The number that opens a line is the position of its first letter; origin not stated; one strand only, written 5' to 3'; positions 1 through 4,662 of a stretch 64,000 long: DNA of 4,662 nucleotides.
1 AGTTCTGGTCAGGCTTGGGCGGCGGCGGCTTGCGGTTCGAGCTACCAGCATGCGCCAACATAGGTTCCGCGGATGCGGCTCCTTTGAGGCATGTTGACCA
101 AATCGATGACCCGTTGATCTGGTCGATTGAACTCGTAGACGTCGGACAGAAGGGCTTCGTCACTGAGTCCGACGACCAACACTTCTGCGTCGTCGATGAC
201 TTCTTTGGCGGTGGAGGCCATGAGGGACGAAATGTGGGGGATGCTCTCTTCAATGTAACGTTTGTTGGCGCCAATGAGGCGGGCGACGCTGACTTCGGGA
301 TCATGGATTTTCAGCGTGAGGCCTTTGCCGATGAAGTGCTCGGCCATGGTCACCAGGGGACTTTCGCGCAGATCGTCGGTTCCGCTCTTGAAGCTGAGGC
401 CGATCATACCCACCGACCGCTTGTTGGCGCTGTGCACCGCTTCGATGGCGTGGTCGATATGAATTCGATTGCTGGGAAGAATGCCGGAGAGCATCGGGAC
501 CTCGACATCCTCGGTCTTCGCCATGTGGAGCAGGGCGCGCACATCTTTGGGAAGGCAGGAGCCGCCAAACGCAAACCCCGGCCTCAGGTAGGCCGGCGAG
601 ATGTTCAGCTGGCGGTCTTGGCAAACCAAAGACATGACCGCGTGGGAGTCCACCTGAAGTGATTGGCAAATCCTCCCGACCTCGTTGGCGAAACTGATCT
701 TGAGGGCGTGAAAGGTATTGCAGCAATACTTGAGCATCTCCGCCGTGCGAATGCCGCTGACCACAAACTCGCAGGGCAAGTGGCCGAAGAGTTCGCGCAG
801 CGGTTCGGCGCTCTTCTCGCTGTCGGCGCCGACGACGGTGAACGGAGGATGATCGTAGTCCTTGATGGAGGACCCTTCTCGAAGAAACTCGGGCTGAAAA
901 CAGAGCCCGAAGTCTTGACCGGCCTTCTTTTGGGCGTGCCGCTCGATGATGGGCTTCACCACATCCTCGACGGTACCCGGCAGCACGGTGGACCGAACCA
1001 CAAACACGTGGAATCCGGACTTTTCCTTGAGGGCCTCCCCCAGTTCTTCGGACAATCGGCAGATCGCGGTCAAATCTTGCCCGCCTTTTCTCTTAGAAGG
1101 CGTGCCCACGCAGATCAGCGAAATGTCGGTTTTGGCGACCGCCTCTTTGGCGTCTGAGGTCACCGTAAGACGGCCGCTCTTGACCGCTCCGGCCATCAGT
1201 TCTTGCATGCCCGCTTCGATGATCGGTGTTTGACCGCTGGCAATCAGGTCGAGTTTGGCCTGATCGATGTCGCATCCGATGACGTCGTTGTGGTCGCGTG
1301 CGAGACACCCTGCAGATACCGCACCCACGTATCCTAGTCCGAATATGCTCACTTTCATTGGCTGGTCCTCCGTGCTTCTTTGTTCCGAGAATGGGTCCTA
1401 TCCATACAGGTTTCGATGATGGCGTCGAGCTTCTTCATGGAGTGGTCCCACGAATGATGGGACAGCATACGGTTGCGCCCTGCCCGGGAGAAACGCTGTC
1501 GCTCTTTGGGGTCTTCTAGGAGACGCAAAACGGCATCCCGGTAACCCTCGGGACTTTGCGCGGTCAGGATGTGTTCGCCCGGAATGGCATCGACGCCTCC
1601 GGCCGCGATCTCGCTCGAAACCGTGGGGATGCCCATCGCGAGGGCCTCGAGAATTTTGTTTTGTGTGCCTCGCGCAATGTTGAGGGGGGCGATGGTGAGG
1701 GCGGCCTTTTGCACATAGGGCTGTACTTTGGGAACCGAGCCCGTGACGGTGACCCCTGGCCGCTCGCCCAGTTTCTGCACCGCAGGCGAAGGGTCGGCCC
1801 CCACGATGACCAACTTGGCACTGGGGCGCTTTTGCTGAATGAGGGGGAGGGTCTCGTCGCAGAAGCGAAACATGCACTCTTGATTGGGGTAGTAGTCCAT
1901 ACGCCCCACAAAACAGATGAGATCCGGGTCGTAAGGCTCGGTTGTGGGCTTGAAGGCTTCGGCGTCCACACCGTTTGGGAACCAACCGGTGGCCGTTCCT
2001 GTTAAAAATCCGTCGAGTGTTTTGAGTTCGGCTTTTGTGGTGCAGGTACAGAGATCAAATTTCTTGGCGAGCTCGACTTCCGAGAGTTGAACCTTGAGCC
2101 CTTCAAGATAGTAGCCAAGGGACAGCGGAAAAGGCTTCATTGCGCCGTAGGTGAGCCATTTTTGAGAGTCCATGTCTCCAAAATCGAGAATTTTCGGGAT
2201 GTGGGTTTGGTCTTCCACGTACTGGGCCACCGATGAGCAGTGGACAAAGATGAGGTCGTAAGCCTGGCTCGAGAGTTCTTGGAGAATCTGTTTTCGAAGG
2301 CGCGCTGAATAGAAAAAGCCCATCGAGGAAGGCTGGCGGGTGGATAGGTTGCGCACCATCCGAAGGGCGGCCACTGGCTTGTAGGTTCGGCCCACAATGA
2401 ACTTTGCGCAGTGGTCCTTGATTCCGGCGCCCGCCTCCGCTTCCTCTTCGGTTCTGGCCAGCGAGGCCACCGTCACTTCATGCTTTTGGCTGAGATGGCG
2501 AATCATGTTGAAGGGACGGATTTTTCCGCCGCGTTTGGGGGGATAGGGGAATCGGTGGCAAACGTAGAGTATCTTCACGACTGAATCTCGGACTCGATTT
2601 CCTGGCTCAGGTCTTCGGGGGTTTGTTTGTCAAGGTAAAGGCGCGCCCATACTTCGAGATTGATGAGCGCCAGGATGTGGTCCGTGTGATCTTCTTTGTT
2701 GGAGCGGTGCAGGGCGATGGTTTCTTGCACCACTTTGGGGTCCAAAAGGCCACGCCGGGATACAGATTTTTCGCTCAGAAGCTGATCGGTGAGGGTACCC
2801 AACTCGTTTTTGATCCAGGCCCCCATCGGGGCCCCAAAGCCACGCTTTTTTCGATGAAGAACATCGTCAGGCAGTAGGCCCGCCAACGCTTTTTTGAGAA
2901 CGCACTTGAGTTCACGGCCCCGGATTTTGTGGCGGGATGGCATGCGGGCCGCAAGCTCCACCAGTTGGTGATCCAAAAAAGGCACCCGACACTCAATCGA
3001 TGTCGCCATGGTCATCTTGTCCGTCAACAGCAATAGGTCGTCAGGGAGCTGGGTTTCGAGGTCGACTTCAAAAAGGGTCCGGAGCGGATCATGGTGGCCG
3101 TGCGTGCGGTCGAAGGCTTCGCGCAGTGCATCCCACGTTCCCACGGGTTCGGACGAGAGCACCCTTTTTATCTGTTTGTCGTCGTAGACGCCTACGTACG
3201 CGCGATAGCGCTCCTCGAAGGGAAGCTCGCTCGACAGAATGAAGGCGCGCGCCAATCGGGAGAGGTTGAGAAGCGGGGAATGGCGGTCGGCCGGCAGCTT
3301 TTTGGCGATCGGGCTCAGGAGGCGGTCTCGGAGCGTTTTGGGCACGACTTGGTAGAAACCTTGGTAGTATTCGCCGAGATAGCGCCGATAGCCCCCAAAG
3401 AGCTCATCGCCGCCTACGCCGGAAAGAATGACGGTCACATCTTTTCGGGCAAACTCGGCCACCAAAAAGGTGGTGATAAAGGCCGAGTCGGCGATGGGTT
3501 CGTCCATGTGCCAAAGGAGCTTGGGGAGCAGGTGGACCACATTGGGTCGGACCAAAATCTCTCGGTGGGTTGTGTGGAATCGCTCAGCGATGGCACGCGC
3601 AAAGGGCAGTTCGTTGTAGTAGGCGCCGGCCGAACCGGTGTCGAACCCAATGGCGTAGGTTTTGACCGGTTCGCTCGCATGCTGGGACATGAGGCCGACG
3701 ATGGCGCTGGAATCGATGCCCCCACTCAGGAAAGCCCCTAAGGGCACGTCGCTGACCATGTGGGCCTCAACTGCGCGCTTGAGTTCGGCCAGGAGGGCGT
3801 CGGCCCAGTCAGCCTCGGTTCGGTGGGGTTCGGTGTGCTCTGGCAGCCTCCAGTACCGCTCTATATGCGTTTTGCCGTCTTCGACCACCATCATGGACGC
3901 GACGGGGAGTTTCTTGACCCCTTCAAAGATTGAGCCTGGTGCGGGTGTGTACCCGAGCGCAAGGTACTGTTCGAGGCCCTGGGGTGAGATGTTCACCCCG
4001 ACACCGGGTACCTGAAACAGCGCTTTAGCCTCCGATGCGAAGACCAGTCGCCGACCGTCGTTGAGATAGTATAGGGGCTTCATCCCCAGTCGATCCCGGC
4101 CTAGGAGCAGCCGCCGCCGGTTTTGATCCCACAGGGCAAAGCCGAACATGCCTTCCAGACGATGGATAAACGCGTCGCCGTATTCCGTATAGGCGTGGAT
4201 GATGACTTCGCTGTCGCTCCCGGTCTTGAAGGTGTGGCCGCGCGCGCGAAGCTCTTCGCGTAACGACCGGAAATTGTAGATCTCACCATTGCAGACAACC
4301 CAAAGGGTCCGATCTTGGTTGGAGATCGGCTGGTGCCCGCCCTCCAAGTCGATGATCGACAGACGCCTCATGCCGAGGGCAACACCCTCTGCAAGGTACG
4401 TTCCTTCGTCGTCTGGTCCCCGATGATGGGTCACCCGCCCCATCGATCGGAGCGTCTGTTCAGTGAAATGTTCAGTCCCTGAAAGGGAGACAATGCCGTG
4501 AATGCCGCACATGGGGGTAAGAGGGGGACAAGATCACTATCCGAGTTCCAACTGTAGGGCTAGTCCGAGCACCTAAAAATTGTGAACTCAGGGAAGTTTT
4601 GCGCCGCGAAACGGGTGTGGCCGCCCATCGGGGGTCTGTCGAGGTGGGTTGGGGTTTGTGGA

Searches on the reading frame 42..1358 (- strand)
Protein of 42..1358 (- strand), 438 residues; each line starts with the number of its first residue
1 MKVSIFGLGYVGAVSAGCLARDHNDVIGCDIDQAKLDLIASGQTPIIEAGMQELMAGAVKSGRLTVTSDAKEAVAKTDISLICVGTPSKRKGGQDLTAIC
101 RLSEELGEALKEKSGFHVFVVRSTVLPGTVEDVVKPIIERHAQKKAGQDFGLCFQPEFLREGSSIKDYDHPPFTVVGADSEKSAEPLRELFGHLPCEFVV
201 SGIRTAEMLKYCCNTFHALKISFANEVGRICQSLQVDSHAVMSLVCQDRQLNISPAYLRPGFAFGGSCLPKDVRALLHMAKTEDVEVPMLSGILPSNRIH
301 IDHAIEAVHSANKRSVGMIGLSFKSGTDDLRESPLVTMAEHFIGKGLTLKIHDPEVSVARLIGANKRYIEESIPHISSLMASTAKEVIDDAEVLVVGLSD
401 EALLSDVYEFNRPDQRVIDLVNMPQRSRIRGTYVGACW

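Call 33: search_protein_families(library=pfam, proteins=[window:42-1358:-], max_evalue=0.00001)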
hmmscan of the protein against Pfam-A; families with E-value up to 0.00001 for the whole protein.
window:42-1358:- (438 aa): 3 families
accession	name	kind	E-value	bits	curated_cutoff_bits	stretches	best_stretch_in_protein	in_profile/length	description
PF03721.20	UDPG_MGDP_dh_N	-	1.4e-53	181.7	27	1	1-190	1-187/187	UDP-glucose/GDP-mannose dehydrogenase family, NAD binding domain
PF00984.24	UDPG_MGDP_dh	-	1.1e-29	102.7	25.4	1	204-297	1-92/94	UDP-glucose/GDP-mannose dehydrogenase family, central domain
PF03720.21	UDPG_MGDP_dh_C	-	8.6e-13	49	30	1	318-422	2-99/103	UDP-glucose/GDP-mannose dehydrogenase family, UDP binding domain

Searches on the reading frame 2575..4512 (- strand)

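Call 33: search_protein_families(library=pfam, proteins=[window:2575-4512:-], max_evalue=0.00001)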
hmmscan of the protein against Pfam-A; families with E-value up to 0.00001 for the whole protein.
window:2575-4512:- (645 aa): 3 families
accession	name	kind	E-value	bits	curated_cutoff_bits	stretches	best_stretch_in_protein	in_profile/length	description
PF00733.27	Asn_synthase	-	1.6e-97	327.8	21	1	241-624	3-354/354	Asparagine synthase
PF13537.11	GATase_7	-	1.6e-47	160.9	25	1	49-166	2-122/123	Glutamine amidotransferase domain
PF13522.11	GATase_6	-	2.9e-41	141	27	1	33-161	1-130/130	Glutamine amidotransferase domain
